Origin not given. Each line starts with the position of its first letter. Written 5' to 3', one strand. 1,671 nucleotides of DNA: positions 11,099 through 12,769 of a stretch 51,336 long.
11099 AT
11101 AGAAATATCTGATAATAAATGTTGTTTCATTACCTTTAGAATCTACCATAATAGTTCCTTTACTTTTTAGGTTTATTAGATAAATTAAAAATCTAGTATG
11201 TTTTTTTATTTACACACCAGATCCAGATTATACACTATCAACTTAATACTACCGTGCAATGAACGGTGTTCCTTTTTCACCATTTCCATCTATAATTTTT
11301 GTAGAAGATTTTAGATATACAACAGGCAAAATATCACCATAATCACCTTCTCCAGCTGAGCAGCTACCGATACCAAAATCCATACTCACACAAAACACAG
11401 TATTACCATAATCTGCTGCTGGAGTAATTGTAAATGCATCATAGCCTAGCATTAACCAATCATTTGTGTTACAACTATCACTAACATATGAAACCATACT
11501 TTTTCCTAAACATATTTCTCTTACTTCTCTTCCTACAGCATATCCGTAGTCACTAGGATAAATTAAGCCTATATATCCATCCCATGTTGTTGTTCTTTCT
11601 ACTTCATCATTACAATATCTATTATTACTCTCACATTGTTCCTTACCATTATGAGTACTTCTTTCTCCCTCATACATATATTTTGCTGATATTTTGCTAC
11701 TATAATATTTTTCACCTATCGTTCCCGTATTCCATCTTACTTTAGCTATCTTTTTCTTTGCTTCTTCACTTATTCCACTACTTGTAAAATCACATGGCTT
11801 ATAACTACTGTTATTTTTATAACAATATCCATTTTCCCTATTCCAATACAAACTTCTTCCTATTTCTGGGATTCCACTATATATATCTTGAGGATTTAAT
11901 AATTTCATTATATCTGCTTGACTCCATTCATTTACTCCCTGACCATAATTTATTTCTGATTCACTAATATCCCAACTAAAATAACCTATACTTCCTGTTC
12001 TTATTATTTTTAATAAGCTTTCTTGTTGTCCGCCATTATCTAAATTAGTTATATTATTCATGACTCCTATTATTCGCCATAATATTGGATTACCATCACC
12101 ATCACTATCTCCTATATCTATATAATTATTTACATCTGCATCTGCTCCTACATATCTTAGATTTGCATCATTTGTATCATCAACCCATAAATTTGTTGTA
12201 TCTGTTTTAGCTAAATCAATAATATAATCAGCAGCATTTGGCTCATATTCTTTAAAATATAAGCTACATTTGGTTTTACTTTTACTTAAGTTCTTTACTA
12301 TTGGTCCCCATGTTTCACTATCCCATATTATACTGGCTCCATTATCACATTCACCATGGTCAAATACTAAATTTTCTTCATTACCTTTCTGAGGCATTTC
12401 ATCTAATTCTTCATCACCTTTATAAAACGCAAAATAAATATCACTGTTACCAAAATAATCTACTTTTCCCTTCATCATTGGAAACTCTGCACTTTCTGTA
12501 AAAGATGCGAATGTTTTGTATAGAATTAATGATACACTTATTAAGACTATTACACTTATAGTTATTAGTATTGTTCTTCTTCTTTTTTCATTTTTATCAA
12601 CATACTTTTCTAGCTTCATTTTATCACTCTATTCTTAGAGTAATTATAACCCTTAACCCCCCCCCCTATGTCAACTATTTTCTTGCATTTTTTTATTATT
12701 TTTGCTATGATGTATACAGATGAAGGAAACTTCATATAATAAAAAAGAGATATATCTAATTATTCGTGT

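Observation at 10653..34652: Six paralog promoters each carry a G10 homopolymer inside the -35/-10 spacer: a predicted slipped-strand phase-variation switch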

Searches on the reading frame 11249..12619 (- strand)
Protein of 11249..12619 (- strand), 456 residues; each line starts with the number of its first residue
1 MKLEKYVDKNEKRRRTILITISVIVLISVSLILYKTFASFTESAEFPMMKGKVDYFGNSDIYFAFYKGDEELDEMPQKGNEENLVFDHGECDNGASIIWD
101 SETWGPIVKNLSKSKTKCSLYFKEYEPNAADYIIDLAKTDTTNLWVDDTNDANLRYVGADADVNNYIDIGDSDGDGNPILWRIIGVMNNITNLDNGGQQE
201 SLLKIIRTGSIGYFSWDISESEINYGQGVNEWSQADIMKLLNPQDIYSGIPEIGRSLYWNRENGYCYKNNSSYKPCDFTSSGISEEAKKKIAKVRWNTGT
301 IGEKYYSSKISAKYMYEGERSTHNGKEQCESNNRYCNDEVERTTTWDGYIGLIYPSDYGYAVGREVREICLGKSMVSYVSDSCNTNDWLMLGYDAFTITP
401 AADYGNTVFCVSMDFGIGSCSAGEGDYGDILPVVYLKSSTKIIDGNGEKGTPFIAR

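Call 6: search_protein_families(library=pfam, proteins=[window:11249-12619:-], max_evalue=0.01)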
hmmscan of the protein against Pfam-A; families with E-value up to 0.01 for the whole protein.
window:11249-12619:- (456 aa): 0 families

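Call 7: search_protein_families(library=ncbifam, proteins=[window:11249-12619:-], max_evalue=0.01)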
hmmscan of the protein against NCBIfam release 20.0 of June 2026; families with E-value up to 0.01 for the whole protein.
window:11249-12619:- (456 aa): 0 families

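Call 8: find_encoding_contigs(protein=window:11249-12619:-, flank=3000, max_places=10)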
Protein window:11249-12619:- (456 aa): 4 contigs read that carry it; 2 places shown.
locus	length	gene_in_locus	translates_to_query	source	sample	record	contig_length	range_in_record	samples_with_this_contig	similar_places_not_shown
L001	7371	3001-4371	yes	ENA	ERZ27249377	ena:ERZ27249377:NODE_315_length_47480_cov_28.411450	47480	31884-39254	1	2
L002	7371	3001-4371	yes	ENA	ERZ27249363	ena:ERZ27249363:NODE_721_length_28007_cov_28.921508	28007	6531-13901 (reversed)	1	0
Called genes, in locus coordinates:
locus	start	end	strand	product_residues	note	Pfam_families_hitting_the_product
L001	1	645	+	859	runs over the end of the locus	PF12704:MacB_PCD (weak), PF02687:FtsX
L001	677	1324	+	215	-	PF00072:Response_reg, PF00486:Trans_reg_C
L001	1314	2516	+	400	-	PF00512:HisKA, PF02518:HATPase_c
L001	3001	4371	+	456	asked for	-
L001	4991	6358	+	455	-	-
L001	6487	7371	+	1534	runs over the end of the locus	-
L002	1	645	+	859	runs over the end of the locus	PF12704:MacB_PCD (weak), PF02687:FtsX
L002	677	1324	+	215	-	PF00072:Response_reg, PF00486:Trans_reg_C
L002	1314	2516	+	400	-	PF00512:HisKA, PF02518:HATPase_c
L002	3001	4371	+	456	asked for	-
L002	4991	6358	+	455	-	-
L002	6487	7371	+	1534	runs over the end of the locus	-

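Call 12: find_related_loci(query=A1, collection=genome_contigs, flank=2500)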
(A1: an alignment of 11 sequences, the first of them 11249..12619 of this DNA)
Query A1 (456 aa) in genome_contigs; peptide patterns used: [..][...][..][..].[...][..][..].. (x = any residue, [..] = any of these).
581 stretches matched a pattern (row limit reached: there are more); 566 encode a relative of the query (tblastn E <= 1e-3); the best 80 are kept; 80 distinct loci.
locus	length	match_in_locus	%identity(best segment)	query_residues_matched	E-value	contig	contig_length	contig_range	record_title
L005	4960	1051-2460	65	1-455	0e+0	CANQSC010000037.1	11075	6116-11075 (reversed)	MAG: uncultured Bacilli bacterium isolate Lapin-032__bin41 genome assembly, contig: Lapin-032__NODE_8194_length_11075_co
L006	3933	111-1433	63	1-436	3e-177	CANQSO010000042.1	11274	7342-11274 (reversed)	MAG: uncultured Bacilli bacterium isolate Lapin-032__bin38 genome assembly, contig: Lapin-032__NODE_8035_length_11274_co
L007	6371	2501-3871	58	1-442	8e-158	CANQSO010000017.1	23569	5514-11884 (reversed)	MAG: uncultured Bacilli bacterium isolate Lapin-032__bin38 genome assembly, contig: Lapin-032__NODE_3353_length_23569_co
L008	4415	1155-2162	62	129-456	3e-132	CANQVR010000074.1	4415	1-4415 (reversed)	MAG: uncultured Bacilli bacterium isolate Lapin-032__bin75 genome assembly, contig: Lapin-032__NODE_24353_length_4415_co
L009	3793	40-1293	51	32-456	9e-130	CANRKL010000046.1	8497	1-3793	MAG: uncultured Bacilli bacterium isolate Lapin-022__bin17 genome assembly, contig: Lapin-022__NODE_8442_length_8497_cov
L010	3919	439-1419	65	131-453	8e-128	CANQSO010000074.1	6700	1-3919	MAG: uncultured Bacilli bacterium isolate Lapin-032__bin38 genome assembly, contig: Lapin-032__NODE_14695_length_6700_co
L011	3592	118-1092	65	131-456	6e-127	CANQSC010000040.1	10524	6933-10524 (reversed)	MAG: uncultured Bacilli bacterium isolate Lapin-032__bin41 genome assembly, contig: Lapin-032__NODE_8679_length_10524_co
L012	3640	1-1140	59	92-455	2e-126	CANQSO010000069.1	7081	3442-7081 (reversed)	MAG: uncultured Bacilli bacterium isolate Lapin-032__bin38 genome assembly, contig: Lapin-032__NODE_13723_length_7081_co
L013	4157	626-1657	61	108-456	3e-124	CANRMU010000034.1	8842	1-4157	MAG: uncultured Bacilli bacterium isolate Lapin-021__bin8 genome assembly, contig: Lapin-021__NODE_9267_length_8842_cov_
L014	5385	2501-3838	48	17-453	2e-123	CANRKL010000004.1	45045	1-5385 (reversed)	MAG: uncultured Bacilli bacterium isolate Lapin-022__bin17 genome assembly, contig: Lapin-022__NODE_779_length_45045_cov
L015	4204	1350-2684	48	12-453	2e-124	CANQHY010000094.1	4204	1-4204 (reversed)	MAG: uncultured Bacilli bacterium isolate Lapin-027__bin75 genome assembly, contig: Lapin-027__NODE_24640_length_4204_co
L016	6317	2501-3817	49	22-454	9e-122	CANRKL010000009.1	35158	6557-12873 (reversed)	MAG: uncultured Bacilli bacterium isolate Lapin-022__bin17 genome assembly, contig: Lapin-022__NODE_1136_length_35158_co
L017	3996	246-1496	50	32-456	8e-123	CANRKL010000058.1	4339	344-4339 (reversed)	MAG: uncultured Bacilli bacterium isolate Lapin-022__bin17 genome assembly, contig: Lapin-022__NODE_20355_length_4339_co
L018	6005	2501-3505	61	113-442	3e-120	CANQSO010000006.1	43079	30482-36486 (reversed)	MAG: uncultured Bacilli bacterium isolate Lapin-032__bin38 genome assembly, contig: Lapin-032__NODE_1476_length_43079_co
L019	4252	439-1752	49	32-454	1e-119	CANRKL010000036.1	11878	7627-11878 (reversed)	MAG: uncultured Bacilli bacterium isolate Lapin-022__bin17 genome assembly, contig: Lapin-022__NODE_5431_length_11878_co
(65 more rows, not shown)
